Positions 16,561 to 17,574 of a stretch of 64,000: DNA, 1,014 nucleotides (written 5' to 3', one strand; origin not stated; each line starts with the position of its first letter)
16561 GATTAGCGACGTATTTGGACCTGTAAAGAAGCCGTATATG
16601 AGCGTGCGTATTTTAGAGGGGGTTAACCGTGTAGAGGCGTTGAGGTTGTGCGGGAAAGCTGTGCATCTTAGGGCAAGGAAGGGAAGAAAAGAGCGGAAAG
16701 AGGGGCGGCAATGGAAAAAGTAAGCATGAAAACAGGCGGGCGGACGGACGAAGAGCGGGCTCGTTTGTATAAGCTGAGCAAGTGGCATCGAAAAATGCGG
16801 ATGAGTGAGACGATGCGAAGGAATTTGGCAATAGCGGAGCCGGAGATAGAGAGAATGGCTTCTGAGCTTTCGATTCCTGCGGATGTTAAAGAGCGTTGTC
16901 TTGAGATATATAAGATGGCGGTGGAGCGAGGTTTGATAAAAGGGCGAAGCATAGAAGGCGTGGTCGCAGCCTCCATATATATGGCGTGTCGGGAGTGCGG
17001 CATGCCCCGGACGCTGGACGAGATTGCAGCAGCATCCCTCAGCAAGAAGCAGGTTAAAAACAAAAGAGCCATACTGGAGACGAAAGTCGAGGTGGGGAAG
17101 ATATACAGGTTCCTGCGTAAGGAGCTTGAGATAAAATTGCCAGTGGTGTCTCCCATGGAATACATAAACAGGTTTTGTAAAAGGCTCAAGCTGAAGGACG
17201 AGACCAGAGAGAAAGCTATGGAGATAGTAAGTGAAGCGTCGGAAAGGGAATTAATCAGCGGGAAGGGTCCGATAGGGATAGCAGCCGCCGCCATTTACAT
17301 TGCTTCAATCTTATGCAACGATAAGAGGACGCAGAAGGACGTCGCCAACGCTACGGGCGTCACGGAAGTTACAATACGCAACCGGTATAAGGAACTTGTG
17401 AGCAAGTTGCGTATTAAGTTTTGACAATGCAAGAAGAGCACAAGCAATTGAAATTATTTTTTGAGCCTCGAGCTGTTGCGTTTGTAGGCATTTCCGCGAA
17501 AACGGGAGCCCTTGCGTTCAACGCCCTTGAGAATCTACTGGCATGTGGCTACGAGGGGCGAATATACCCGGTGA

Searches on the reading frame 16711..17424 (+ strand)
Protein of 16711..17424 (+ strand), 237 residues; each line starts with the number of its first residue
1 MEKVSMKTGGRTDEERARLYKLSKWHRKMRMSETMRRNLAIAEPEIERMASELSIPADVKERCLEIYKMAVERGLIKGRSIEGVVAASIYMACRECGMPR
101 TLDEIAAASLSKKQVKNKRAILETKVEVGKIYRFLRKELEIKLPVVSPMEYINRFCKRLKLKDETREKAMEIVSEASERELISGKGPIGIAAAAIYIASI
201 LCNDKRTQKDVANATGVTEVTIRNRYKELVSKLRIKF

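Call 13: search_protein_families(library=pfam, proteins=[window:16711-17424:+], max_evalue=0.01)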
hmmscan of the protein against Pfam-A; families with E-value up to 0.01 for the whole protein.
window:16711-17424:+ (237 aa): 6 families
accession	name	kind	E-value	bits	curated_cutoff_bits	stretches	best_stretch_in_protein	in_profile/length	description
PF00382.24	TFIIB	-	4.5e-46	155.2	23.6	2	142-231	2-91/92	Transcription factor TFIIB repeat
PF21886.1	BRF2-like_C_cyclin_rpt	-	2.1e-05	25.1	27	0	162-199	30-67/138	BRF2-like, C-terminal cyclin repeat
PF04545.22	Sigma70_r4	-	0.00014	21.7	24.1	1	204-234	19-49/50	Sigma-70, region 4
PF01857.25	RB_B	-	0.00021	21.6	26.9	1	35-118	6-91/144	Retinoblastoma-associated protein B domain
PF02984.24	Cyclin_C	-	0.0031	18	22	0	147-232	2-89/119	Cyclin, C-terminal domain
PF13542.12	HTH_Tnp_ISL3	-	0.0032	17.3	27.4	1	197-230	20-51/51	Helix-turn-helix domain of transposase family ISL3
